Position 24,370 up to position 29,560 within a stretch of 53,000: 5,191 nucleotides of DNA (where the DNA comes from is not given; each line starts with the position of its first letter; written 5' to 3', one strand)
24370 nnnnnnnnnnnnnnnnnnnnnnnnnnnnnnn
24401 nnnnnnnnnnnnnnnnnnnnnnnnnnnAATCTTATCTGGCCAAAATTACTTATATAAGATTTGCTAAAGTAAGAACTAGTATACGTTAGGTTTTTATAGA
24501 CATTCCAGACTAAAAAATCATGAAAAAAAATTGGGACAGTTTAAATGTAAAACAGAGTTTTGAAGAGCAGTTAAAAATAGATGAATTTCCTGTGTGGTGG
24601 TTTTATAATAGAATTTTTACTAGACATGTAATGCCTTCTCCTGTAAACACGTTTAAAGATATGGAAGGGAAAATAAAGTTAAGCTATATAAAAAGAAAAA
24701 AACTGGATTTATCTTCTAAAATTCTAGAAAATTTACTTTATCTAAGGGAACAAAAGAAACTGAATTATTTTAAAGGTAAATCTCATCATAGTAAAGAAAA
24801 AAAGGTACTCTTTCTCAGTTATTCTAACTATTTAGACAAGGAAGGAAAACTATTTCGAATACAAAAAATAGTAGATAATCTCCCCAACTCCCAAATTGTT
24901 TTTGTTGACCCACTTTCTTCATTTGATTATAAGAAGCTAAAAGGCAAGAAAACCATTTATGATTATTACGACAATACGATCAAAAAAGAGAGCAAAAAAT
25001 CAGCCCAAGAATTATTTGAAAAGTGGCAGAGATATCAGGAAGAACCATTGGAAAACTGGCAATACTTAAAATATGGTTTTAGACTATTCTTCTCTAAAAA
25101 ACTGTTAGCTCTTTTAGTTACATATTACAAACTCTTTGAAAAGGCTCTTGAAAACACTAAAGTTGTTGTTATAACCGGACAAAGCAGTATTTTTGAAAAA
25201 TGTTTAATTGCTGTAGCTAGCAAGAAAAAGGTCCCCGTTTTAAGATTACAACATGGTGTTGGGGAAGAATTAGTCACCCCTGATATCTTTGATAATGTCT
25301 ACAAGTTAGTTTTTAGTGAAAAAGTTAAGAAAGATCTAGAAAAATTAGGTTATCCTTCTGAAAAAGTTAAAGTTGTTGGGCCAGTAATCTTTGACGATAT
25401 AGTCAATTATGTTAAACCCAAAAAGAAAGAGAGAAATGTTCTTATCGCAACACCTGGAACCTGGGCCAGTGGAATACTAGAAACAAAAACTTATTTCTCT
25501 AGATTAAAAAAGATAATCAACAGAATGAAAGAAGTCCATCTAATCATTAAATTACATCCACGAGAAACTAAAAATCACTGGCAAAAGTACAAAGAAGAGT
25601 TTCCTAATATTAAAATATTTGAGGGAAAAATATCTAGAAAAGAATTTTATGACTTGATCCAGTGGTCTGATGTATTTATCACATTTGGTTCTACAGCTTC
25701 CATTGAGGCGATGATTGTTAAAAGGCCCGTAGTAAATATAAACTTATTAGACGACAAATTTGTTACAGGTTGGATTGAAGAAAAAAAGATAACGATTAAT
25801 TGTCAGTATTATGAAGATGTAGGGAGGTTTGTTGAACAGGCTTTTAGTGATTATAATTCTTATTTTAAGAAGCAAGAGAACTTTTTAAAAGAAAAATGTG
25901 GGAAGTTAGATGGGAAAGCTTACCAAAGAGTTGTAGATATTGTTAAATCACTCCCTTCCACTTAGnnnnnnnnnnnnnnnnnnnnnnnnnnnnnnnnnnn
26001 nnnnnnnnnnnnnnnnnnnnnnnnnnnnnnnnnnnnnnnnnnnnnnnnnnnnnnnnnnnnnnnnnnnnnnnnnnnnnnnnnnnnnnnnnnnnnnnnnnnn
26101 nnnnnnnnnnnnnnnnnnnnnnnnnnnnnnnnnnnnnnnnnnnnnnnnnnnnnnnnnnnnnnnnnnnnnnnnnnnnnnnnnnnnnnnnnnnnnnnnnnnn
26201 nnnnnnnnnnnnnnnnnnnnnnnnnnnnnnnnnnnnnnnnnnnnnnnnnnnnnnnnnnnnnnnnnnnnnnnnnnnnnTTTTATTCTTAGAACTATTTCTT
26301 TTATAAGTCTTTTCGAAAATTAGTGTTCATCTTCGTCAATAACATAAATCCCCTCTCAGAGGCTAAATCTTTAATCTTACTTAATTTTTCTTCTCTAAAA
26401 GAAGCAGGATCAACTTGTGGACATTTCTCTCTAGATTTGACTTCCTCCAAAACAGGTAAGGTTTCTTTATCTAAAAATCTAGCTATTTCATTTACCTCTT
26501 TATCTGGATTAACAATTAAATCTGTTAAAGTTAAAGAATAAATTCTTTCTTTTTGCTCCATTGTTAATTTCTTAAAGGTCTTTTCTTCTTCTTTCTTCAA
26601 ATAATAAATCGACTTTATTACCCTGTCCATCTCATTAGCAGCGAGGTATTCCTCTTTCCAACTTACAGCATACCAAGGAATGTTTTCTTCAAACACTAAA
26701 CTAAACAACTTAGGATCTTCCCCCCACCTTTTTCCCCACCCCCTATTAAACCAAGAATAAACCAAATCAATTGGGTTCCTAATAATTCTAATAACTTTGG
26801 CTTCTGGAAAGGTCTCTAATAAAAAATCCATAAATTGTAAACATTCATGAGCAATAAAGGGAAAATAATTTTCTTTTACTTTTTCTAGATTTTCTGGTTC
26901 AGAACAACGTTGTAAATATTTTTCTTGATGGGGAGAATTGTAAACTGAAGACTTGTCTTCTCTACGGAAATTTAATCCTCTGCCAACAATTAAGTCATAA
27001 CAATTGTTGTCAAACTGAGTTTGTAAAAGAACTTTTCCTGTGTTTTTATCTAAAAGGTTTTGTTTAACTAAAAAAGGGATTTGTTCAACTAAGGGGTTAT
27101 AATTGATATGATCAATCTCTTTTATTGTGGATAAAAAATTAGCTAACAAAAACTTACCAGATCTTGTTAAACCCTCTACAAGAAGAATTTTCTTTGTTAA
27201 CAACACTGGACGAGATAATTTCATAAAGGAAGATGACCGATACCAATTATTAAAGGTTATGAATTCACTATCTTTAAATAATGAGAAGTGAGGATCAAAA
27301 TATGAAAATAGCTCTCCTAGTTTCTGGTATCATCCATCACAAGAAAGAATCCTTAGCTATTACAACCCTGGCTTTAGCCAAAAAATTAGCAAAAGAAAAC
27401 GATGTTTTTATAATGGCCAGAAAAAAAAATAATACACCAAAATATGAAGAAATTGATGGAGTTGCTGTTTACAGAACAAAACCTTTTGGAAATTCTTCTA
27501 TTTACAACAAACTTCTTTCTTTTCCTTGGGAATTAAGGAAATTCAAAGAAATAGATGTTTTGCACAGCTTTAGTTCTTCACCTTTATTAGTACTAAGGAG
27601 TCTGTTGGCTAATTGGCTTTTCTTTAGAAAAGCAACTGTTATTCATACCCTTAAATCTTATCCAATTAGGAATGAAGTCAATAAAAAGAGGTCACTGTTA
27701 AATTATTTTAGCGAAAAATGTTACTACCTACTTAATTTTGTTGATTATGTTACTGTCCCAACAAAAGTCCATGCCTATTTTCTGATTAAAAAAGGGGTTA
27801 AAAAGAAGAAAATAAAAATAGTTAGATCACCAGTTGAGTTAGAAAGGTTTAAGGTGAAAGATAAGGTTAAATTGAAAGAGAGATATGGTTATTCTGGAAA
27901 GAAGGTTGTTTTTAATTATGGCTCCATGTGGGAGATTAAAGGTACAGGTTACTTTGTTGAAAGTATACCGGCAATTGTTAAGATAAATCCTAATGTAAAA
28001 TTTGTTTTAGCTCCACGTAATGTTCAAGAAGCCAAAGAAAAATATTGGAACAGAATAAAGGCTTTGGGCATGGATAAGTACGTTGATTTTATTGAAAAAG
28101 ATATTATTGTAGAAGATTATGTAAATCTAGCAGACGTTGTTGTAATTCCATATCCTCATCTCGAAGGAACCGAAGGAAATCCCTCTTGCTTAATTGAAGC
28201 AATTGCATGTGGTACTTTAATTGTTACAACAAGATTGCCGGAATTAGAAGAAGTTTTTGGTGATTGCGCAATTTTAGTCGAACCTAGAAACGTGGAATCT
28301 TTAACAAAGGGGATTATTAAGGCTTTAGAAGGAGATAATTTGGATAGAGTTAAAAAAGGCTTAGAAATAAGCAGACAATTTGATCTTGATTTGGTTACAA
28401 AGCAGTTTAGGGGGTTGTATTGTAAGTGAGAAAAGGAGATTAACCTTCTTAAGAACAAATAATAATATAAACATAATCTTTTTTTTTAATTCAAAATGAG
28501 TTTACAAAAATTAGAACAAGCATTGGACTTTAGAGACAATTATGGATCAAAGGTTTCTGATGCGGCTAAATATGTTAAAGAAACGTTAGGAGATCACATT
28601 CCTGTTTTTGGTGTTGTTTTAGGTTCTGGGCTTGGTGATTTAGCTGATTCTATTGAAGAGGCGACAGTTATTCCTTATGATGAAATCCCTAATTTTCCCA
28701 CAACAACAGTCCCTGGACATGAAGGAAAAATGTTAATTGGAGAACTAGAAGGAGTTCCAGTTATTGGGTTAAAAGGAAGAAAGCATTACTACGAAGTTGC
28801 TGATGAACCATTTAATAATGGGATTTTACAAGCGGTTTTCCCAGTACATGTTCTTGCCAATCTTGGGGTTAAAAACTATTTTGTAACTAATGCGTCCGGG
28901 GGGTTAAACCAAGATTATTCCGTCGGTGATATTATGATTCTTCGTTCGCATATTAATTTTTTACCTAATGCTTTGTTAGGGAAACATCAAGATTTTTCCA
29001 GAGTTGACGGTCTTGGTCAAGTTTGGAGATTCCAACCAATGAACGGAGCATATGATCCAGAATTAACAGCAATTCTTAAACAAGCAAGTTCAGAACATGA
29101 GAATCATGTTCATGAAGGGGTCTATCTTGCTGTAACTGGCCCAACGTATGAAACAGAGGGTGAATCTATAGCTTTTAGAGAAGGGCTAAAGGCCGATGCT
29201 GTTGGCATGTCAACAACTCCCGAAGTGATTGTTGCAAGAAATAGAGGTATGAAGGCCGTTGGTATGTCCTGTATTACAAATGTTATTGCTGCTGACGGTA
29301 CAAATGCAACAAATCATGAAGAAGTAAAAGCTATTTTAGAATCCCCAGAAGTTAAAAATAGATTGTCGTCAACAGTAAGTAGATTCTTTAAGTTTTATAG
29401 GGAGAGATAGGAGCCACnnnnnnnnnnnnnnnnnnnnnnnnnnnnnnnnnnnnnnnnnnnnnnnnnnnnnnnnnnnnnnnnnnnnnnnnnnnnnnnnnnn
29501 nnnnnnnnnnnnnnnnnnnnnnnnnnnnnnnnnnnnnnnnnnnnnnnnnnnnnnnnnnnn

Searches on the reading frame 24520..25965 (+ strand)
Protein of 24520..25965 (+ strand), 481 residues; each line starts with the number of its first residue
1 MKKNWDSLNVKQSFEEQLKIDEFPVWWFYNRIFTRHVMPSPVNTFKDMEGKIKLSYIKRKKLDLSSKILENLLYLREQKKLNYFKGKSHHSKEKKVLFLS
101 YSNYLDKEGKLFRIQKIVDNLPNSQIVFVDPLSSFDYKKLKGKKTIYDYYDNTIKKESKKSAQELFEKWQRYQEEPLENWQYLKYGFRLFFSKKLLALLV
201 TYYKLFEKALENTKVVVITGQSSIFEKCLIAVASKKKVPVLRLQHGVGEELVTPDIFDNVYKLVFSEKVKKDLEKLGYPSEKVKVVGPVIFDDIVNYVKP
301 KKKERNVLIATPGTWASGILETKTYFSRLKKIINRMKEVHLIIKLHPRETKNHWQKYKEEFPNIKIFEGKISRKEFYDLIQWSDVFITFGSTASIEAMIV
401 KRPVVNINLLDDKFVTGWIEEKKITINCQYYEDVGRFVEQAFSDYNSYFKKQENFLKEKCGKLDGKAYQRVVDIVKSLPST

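Call 9: search_protein_families(library=pfam, proteins=[window:24520-25965:+], max_evalue=0.001)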
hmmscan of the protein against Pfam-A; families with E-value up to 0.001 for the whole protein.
window:24520-25965:+ (481 aa): 1 family
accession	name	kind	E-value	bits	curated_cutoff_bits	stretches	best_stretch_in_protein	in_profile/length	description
PF02350.25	Epimerase_2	-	7.8e-08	32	30.6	1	263-475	127-346/347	UDP-N-acetylglucosamine 2-epimerase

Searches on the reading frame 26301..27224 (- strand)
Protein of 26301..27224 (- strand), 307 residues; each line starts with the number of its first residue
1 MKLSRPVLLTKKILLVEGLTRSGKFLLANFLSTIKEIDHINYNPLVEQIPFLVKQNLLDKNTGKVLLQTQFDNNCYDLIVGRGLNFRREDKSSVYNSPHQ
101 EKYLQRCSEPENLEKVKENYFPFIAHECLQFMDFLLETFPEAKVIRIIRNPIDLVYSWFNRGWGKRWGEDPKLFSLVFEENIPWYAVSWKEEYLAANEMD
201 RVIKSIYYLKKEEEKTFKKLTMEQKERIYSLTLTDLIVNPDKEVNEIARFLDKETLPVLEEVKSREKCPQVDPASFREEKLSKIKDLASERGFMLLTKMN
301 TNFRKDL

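Call 9: search_protein_families(library=pfam, proteins=[window:26301-27224:-], max_evalue=0.001)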
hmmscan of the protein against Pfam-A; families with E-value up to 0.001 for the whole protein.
window:26301-27224:- (307 aa): 2 families
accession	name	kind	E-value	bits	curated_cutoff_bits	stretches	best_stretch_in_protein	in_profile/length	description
PF00685.33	Sulfotransfer_1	-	7.3e-10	39.1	22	1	17-259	7-185/255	Sulfotransferase domain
PF13469.12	Sulfotransfer_3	-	8.9e-07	29.8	27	1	18-252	6-211/216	Sulfotransferase family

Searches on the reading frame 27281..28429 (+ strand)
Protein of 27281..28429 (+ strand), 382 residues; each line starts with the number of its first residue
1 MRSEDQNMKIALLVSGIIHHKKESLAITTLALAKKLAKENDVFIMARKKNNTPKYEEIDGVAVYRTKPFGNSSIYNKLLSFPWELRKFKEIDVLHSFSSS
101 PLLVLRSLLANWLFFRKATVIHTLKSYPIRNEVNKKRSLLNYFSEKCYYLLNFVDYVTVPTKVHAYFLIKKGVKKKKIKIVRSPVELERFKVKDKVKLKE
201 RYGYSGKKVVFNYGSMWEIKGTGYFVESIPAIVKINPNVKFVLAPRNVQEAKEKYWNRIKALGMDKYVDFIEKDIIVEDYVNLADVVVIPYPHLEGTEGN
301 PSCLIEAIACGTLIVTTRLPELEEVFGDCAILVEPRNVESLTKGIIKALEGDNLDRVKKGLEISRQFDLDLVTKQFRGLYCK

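Call 9: search_protein_families(library=pfam, proteins=[window:27281-28429:+], max_evalue=0.001)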
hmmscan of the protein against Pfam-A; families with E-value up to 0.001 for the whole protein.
window:27281-28429:+ (382 aa): 4 families
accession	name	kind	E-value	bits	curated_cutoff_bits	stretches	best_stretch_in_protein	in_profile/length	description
PF13692.12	Glyco_trans_1_4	-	2.1e-18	67.4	27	1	208-350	2-141/142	Glycosyl transferases group 1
PF00534.26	Glycos_transf_1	-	1e-15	58.2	26.4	1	205-355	13-162/172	Glycosyl transferases group 1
PF13439.12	Glyco_transf_4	-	1.5e-12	48.3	28.5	1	28-189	7-170/170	Glycosyltransferase Family 4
PF13579.12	Glyco_trans_4_4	-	1.2e-05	26.2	29.7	1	28-181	6-155/158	Glycosyl transferase 4-like domain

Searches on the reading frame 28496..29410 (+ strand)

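Call 9: search_protein_families(library=pfam, proteins=[window:28496-29410:+], max_evalue=0.001)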
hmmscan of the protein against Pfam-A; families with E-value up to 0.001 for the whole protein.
window:28496-29410:+ (304 aa): 1 family
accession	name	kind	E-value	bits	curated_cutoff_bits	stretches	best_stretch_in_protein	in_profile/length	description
PF01048.26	PNP_UDP_1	-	1.9e-39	135.9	25.1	1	38-282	2-218/233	Phosphorylase superfamily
